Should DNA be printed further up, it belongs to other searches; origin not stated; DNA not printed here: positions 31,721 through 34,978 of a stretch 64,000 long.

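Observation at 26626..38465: Sigma54/two-component-controlled periplasmic type II molybdoenzyme locus with unassignable substrate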

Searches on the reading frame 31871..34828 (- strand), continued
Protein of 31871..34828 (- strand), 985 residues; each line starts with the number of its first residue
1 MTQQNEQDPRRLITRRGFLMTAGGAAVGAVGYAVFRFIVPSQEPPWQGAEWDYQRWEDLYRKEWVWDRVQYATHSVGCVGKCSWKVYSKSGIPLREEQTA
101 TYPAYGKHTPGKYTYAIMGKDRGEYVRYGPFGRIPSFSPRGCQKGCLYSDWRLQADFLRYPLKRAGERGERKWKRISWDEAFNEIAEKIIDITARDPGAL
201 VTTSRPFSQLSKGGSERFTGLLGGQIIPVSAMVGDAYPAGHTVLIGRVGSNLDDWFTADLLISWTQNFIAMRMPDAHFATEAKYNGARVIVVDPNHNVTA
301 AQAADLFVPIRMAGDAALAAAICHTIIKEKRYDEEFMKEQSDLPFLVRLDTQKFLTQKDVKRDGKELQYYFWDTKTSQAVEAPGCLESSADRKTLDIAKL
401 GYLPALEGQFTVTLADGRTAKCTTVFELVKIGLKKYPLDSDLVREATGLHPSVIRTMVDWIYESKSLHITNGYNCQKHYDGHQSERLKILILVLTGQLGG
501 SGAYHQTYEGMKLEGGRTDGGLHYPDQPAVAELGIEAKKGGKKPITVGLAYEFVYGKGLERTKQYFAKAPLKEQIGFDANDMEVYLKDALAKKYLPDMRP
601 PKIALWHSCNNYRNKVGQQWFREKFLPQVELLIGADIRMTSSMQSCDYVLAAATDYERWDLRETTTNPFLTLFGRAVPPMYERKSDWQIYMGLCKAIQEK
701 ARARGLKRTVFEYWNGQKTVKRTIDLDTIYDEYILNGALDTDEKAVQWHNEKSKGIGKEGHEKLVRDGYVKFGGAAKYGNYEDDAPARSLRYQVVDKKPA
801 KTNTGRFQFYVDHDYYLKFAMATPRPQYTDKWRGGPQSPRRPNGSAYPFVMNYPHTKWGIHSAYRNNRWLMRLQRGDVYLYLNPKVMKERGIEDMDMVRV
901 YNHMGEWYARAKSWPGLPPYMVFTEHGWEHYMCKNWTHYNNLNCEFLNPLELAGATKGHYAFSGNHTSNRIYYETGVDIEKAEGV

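Call 70: list_cluster_members(proteins=[P0021, P0022, P0023, P0024, P0025, P0026, P0027, P0028, P0029, P0033])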
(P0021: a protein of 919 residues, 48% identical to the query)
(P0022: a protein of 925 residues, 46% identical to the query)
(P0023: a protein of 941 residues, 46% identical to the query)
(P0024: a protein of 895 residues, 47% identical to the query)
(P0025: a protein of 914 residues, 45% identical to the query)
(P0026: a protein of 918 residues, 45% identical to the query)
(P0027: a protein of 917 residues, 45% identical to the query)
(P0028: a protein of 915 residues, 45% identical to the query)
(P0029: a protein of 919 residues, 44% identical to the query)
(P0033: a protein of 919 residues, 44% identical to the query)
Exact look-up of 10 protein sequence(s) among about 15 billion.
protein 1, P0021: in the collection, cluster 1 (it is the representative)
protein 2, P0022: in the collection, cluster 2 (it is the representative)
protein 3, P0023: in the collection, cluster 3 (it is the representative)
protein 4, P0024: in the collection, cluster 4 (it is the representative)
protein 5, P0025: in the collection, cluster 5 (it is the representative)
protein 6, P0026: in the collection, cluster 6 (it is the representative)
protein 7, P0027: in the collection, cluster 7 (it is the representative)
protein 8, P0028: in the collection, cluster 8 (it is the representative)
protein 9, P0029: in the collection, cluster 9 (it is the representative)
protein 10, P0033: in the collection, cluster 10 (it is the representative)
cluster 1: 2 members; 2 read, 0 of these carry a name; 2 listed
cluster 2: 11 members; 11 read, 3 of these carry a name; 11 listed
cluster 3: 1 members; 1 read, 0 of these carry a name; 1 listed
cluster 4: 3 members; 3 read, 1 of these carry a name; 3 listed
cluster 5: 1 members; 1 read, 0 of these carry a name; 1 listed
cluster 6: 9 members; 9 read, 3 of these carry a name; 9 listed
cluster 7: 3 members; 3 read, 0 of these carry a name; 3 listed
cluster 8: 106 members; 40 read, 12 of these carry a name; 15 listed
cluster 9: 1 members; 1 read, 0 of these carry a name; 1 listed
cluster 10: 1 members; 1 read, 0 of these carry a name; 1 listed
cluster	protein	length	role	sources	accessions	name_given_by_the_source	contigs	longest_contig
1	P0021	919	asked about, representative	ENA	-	-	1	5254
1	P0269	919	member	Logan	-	-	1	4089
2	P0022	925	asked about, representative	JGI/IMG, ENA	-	-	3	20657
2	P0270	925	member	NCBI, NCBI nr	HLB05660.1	MAG TPA: molybdopterin-dependent oxidoreductase [Thermodesulfobacteriota bacterium] | molybdopterin-dependent oxidoreductase [Thermodesulfobacteriota bacterium]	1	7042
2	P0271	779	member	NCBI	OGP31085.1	MAG: chlorate reductase subunit alpha, partial [Deltaproteobacteria bacterium GWC2_42_11]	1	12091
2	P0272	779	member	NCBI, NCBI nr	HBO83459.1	MAG TPA: chlorate reductase subunit alpha, partial [Deltaproteobacteria bacterium] | chlorate reductase subunit alpha [Deltaproteobacteria bacterium]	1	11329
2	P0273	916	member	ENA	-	-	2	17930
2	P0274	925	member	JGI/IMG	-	-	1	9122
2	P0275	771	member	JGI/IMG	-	-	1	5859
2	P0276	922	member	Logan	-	-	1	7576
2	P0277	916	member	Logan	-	-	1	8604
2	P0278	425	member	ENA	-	-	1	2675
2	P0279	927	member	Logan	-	-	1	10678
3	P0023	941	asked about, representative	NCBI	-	-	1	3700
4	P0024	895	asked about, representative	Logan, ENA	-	-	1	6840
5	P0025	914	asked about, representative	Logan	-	-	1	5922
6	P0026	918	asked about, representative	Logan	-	-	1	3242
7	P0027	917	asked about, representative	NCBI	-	-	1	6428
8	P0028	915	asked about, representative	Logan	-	-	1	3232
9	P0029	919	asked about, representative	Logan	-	-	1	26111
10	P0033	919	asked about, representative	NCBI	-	-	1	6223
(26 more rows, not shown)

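Call 76: find_encoding_contigs(protein=P0030, flank=10000, max_places=2)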
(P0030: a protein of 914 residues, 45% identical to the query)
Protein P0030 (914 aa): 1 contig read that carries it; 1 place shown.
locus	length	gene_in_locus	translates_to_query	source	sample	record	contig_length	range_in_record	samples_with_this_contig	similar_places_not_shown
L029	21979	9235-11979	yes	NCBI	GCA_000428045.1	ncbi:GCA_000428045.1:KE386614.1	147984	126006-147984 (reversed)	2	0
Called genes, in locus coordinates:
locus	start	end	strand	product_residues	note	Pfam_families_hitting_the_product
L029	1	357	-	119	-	?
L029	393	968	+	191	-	-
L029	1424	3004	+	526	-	PF00989:PAS, PF08448:PAS_4 (weak), PF13188:PAS_8 (weak), PF13426:PAS_9, PF24820:Diguanyl_cycl_sensor (faint), PF00512:HisKA (faint), PF02518:HATPase_c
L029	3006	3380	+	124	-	PF00072:Response_reg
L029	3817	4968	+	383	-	PF03349:Toluene_X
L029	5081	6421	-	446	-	PF00072:Response_reg, PF00158:Sigma54_activat, PF14532:Sigma54_activ_2, PF25601:AAA_lid_14, PF02954:HTH_8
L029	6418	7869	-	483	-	PF00512:HisKA, PF02518:HATPase_c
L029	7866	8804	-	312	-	PF12974:Phosphonate-bd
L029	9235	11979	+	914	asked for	PF00384:Molybdopterin, PF01568:Molydop_binding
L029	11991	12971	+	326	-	PF12797:Fer4_2 (weak), PF12837:Fer4_6 (faint), PF13187:Fer4_9 (faint), PF13247:Fer4_11, PF12838:Fer4_7, PF13237:Fer4_10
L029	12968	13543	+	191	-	PF02613:Nitrate_red_del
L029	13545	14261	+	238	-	PF09459:EB_dh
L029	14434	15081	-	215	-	PF13489:Methyltransf_23, PF01209:Ubie_methyltran, PF07021:MetW (weak), PF13847:Methyltransf_31, PF08241:Methyltransf_11, PF08242:Methyltransf_12, PF13649:Methyltransf_25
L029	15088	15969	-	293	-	PF00561:Abhydrolase_1 (weak), PF12146:Hydrolase_4, PF12697:Abhydrolase_6, PF20408:Abhydrolase_11 (faint)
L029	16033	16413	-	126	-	PF13620:CarboxypepD_reg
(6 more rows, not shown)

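Call 80: find_homologous_proteins(query=P0030, max_evalue=1e-100)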
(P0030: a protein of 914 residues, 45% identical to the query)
Query P0030 (914 aa): 2419 proteins with E <= 1e-100 among 8000 candidates; the best 120 are listed.
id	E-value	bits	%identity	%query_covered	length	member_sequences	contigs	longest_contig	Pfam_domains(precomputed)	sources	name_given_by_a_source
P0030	0.0e+0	2164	100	100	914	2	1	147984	PF00384.28,PF01568.28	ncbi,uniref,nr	ncbi:chlorate reductase subunit alpha [Sedimenticola selenatireducens]|uniref:chlorate reductase sub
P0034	0.0e+0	1885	86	100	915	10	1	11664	PF00384.28,PF01568.28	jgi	jgi:dimethylsulfide dehydrogenase subunit alpha/complex iron-sulfur molybdoenzyme family reductase s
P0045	0.0e+0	1854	85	99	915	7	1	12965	PF00384.28,PF01568.28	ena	-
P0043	0.0e+0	1845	84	100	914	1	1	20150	PF00384.28,PF01568.28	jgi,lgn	jgi:dimethylsulfide dehydrogenase subunit alpha/complex iron-sulfur molybdoenzyme family reductase s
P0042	0.0e+0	1837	84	100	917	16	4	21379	PF00384.28,PF01568.28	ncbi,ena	-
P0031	0.0e+0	1824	83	100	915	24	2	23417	PF00384.28,PF01568.28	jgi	jgi:dimethylsulfide dehydrogenase subunit alpha/complex iron-sulfur molybdoenzyme family reductase s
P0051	0.0e+0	1823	83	100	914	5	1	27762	PF00384.28,PF01568.28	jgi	jgi:DMSO reductase family type II enzyme molybdopterin subunit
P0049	0.0e+0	1820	83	100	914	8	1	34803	PF00384.28,PF01568.28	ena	-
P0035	0.0e+0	1815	81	100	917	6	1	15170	PF00384.28,PF01568.28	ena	-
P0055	0.0e+0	1814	83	100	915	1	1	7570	PF00384.28,PF01568.28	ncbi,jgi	jgi:dimethylsulfide dehydrogenase subunit alpha/complex iron-sulfur molybdoenzyme family reductase s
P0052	0.0e+0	1812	82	100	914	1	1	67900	PF00384.28,PF01568.28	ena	-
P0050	0.0e+0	1811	82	100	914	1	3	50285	PF00384.28,PF01568.28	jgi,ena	-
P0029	0.0e+0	1805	82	99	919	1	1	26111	PF00384.28,PF01568.28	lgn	-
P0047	0.0e+0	1805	82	100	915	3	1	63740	PF00384.28,PF01568.28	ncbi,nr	ncbi:MAG: molybdopterin-dependent oxidoreductase [Rhodocyclales bacterium]|nr:molybdopterin-dependen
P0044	0.0e+0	1800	82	100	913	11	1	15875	PF00384.28,PF01568.28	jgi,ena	-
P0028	0.0e+0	1787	82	99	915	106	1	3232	PF00384.28,PF01568.28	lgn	-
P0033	0.0e+0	1765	81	100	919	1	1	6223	PF00384.28,PF01568.28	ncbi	-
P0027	0.0e+0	1671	75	99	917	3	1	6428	PF00384.28,PF01568.28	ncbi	-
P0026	0.0e+0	1525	69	100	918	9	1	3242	PF00384.28,PF01568.28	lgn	-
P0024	0.0e+0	1506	69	97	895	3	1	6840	PF00384.28,PF01568.28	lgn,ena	-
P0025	0.0e+0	1413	65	99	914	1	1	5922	PF00384.28,PF01568.28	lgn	-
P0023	0.0e+0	1248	58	99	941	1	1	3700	PF00384.28,PF01568.28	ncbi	-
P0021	0.0e+0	1215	57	100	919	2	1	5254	PF00384.28,PF01568.28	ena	-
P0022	0.0e+0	1181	57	99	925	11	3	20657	PF00384.28,PF01568.28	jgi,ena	-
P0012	3.3e-257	874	47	99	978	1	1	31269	PF00384.28,PF01568.28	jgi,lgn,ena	-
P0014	8.6e-255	866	46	99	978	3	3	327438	PF00384.28,PF01568.28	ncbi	-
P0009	1.4e-252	859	46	99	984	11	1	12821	PF00384.28,PF01568.28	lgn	-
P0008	1.9e-244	832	45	99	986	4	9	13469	PF00384.28,PF01568.28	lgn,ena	-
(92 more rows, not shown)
